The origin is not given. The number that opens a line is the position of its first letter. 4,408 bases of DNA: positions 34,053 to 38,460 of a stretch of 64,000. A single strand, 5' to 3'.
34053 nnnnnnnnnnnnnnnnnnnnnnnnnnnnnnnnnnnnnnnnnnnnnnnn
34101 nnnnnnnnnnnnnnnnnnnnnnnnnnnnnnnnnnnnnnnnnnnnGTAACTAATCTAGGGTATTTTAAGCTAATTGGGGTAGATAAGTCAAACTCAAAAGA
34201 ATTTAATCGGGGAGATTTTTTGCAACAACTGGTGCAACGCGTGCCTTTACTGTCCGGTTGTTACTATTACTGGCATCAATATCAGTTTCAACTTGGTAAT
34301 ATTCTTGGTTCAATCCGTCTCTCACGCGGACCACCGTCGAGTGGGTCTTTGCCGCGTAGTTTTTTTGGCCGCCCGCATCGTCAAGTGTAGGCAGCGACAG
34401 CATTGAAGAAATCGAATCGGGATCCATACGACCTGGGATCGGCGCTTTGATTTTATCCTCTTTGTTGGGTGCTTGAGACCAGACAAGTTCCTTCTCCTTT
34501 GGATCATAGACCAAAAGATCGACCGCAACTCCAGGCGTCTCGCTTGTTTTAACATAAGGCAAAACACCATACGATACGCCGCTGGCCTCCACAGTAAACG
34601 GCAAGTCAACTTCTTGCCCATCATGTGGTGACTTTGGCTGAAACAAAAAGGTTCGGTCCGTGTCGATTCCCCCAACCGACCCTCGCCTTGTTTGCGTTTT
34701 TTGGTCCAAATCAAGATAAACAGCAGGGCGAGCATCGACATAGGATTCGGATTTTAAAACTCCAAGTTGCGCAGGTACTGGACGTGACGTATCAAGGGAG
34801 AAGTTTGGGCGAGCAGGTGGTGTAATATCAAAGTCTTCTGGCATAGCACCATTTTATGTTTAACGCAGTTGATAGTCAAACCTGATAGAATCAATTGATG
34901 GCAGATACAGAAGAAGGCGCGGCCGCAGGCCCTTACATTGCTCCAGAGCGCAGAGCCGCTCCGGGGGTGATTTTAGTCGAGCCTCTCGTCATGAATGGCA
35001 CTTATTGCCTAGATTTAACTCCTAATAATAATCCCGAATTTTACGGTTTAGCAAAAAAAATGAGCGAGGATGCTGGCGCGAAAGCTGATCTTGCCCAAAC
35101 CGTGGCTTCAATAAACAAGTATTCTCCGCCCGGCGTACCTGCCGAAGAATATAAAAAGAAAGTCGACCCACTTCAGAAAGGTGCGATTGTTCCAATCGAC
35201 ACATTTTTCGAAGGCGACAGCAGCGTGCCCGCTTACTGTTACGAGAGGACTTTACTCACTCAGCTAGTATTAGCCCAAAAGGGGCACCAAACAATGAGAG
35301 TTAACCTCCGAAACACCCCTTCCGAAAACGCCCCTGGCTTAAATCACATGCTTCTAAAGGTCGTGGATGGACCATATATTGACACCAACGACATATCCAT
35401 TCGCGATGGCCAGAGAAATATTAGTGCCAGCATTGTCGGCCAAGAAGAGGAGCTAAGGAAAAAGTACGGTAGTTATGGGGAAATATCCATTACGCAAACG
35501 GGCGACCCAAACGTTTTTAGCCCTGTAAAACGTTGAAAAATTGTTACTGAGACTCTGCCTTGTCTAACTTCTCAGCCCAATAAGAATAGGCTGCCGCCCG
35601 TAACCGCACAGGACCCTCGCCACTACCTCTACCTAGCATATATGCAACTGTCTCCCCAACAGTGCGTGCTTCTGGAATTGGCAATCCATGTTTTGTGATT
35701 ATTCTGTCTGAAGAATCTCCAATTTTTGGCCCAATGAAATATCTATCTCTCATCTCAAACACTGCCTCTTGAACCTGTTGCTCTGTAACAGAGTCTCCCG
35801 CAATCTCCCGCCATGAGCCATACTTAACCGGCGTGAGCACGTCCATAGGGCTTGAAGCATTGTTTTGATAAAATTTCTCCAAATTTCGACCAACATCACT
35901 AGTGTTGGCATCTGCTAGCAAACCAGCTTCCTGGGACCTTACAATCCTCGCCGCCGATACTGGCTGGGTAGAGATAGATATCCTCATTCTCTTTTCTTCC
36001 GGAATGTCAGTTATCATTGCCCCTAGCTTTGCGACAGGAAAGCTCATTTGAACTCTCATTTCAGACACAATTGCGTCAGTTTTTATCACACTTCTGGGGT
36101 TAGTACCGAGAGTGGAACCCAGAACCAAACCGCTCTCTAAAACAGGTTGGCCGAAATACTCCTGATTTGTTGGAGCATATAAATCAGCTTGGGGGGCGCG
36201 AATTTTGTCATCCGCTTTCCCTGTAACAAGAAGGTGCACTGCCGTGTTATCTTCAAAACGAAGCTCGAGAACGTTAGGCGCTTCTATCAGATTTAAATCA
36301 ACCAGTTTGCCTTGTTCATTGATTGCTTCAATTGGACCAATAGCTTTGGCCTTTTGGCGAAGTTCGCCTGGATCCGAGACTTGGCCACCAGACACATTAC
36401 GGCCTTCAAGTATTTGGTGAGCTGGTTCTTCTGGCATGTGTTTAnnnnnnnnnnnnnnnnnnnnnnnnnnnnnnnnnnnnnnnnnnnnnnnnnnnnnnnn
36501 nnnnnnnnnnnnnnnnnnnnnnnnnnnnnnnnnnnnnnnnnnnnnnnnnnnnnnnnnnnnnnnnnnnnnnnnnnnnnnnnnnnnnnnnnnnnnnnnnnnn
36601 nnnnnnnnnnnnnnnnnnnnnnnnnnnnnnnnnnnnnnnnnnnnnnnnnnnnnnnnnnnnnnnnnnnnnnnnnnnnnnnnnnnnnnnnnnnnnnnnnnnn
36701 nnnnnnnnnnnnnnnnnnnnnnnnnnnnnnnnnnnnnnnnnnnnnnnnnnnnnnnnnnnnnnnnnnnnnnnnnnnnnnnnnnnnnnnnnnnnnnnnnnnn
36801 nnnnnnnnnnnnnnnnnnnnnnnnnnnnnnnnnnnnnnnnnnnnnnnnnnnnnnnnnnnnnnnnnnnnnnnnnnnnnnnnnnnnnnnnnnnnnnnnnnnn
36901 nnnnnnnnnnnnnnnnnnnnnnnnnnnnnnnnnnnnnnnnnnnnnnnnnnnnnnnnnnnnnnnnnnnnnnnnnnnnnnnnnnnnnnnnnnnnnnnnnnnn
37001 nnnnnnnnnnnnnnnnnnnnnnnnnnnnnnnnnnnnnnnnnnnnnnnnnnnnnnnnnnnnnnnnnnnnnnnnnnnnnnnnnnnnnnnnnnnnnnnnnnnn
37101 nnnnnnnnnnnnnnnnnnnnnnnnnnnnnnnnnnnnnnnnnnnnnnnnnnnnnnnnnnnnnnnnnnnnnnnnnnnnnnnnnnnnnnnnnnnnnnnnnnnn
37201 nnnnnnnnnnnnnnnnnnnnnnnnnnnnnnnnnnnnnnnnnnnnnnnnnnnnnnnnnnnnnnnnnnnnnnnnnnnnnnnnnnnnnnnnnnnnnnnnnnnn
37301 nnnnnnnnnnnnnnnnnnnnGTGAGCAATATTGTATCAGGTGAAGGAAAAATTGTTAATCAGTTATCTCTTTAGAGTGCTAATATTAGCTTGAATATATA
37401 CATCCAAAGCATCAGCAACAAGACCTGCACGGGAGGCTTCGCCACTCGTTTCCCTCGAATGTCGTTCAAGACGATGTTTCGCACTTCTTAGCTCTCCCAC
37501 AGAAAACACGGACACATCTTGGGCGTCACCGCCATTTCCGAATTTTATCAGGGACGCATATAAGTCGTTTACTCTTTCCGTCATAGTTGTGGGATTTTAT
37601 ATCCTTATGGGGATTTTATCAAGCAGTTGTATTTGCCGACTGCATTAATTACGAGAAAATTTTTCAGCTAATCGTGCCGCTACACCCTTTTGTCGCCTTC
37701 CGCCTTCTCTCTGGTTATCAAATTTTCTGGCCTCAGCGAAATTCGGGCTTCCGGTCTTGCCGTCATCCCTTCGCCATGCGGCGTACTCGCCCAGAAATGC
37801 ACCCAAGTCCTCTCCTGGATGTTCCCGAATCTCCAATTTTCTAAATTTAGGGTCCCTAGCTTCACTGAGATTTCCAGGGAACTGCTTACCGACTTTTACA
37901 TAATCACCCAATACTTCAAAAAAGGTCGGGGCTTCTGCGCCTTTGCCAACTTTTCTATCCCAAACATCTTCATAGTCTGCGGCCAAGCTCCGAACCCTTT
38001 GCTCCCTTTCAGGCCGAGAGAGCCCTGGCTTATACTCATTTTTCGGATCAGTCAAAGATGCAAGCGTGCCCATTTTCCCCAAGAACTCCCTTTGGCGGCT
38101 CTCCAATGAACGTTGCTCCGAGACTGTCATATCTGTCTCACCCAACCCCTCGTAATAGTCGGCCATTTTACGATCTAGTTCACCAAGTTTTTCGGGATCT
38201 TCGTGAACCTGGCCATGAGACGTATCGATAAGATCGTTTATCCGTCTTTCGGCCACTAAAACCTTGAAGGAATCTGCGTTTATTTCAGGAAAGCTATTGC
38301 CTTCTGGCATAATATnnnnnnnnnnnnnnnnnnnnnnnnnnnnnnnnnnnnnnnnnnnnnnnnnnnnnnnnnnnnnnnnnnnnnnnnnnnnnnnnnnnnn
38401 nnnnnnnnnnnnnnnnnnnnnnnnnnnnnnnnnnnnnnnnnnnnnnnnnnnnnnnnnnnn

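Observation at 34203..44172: Heat-shock regulon (hrcA-grpE-dnaK … dnaJ) interleaved with about nine uncharacterised, compositionally atypical genes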

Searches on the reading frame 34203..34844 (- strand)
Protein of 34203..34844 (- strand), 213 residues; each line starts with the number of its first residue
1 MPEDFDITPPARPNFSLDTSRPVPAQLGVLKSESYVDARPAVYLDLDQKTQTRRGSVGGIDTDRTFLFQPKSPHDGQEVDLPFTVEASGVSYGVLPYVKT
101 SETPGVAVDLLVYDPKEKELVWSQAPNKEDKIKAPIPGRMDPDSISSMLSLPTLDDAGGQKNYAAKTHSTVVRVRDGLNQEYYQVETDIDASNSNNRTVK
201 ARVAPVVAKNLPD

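Call 4: search_protein_families(library=pfam, max_evalue=0.1, proteins=[window:34203-34844:-])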
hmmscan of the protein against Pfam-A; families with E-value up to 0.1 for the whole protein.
window:34203-34844:- (213 aa): 0 families

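Call 5: search_protein_families(library=ncbifam, max_evalue=0.1, proteins=[window:34203-34844:-])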
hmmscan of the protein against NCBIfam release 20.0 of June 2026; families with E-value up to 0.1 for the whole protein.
window:34203-34844:- (213 aa): 0 families

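Call 28: search_protein_families(library=phrogs, max_evalue=0.1, proteins=[window:34203-34844:-])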
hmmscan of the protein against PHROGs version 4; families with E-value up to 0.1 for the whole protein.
window:34203-34844:- (213 aa): 0 families

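Call 29: search_protein_families(library=padloc, max_evalue=0.1, proteins=[window:34203-34844:-])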
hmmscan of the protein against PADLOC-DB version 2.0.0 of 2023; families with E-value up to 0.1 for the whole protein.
window:34203-34844:- (213 aa): 0 families

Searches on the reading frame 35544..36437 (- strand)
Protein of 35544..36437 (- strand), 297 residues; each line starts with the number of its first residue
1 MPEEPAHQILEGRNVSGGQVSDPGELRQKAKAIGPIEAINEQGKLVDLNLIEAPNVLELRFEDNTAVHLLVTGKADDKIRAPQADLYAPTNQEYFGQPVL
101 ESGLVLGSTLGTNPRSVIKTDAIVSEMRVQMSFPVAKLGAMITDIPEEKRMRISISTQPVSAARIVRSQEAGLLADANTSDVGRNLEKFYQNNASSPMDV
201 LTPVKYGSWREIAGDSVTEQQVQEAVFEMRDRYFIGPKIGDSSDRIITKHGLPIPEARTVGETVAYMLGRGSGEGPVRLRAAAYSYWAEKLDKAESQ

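Call 4: search_protein_families(library=pfam, max_evalue=0.1, proteins=[window:35544-36437:-])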
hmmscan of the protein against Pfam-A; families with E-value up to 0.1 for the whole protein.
window:35544-36437:- (297 aa): 0 families

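Call 5: search_protein_families(library=ncbifam, max_evalue=0.1, proteins=[window:35544-36437:-])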
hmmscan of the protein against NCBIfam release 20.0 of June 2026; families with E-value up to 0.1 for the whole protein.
window:35544-36437:- (297 aa): 0 families

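Call 28: search_protein_families(library=phrogs, max_evalue=0.1, proteins=[window:35544-36437:-])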
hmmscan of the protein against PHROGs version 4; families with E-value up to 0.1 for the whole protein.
window:35544-36437:- (297 aa): 0 families

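Call 29: search_protein_families(library=padloc, max_evalue=0.1, proteins=[window:35544-36437:-])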
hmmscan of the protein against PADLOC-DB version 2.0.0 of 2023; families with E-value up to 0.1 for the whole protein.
window:35544-36437:- (297 aa): 0 families

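Call 41: predict_structure(protein=window:35544-36437:-)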
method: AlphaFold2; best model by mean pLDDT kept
length: 297 residues; sequences in the alignment: 1
mean_pLDDT: 34.5   pTM: 0.27
mean pLDDT of the five models: 34.5, 31.8, 31.5, 29.4, 25.4
residues with pLDDT >= 90: 0; 70-90: 3; 50-70: 34; < 50: 260
segments of 3 or more residues with pLDDT < 50: 1-207, 230-275, 291-297
pLDDT, mean of each block of 10 residues (from residue 1): 29 25 32 35 35 31 33 30 29 27 24 28 28 26 27 22 21 28 36 32 43 64 56 39 37 36 39 48 58 41
secondary structure, 60 per line:
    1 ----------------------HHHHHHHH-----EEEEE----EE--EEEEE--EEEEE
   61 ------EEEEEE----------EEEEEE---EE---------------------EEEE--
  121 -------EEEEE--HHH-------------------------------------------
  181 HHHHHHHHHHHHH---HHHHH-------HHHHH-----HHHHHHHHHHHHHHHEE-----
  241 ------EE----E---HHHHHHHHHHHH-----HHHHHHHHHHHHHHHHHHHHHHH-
elements in order: H23-30 E36-40 E49-53 E56-60 E67-72 E83-88 E115-118 E128-132 H181-193 H197-201 H209-213 H219-233 H257-268 H274-296

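Call 51: search_solved_structures(query=window:35544-36437:-, max_evalue=1)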
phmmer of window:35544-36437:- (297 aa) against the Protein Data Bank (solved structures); distinct sequences matched with E-value up to 1: 0.

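Call 74: find_related_loci(query=window:35544-36437:-, collection=viral_contigs, flank=5000)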
Query window:35544-36437:- (297 aa) in viral_contigs; peptide patterns used: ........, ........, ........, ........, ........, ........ (x = any residue, [..] = any of these).
No stretch of DNA in the collection matches any of the patterns.

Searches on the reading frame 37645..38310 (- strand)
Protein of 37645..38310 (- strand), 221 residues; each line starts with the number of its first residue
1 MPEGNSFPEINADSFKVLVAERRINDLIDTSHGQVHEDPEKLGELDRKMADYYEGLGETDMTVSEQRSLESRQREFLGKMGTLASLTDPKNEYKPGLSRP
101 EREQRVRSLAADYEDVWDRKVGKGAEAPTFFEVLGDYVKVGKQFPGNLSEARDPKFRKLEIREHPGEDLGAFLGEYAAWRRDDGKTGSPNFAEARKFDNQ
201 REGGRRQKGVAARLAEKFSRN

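Call 4: search_protein_families(library=pfam, max_evalue=0.1, proteins=[window:37645-38310:-])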
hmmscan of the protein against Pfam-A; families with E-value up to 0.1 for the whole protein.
window:37645-38310:- (221 aa): 0 families

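Call 5: search_protein_families(library=ncbifam, max_evalue=0.1, proteins=[window:37645-38310:-])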
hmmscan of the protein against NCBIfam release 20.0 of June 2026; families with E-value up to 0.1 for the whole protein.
window:37645-38310:- (221 aa): 0 families

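Call 28: search_protein_families(library=phrogs, max_evalue=0.1, proteins=[window:37645-38310:-])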
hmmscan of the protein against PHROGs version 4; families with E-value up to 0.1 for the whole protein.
window:37645-38310:- (221 aa): 0 families

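Call 29: search_protein_families(library=padloc, max_evalue=0.1, proteins=[window:37645-38310:-])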
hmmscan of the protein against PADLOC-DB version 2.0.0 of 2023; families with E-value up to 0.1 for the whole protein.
window:37645-38310:- (221 aa): 0 families

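Call 44: find_related_loci(query=window:37645-38310:-, collection=metagenome_contigs, flank=10000)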
Query window:37645-38310:- (221 aa) in metagenome_contigs; peptide patterns used: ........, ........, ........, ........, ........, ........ (x = any residue, [..] = any of these).
107 stretches matched a pattern, but none encodes a relative of the query by tblastn (E <= 1e-3).

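Call 52: search_solved_structures(query=window:37645-38310:-, max_evalue=1)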
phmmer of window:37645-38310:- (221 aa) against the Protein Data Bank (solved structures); distinct sequences matched with E-value up to 1: 0.
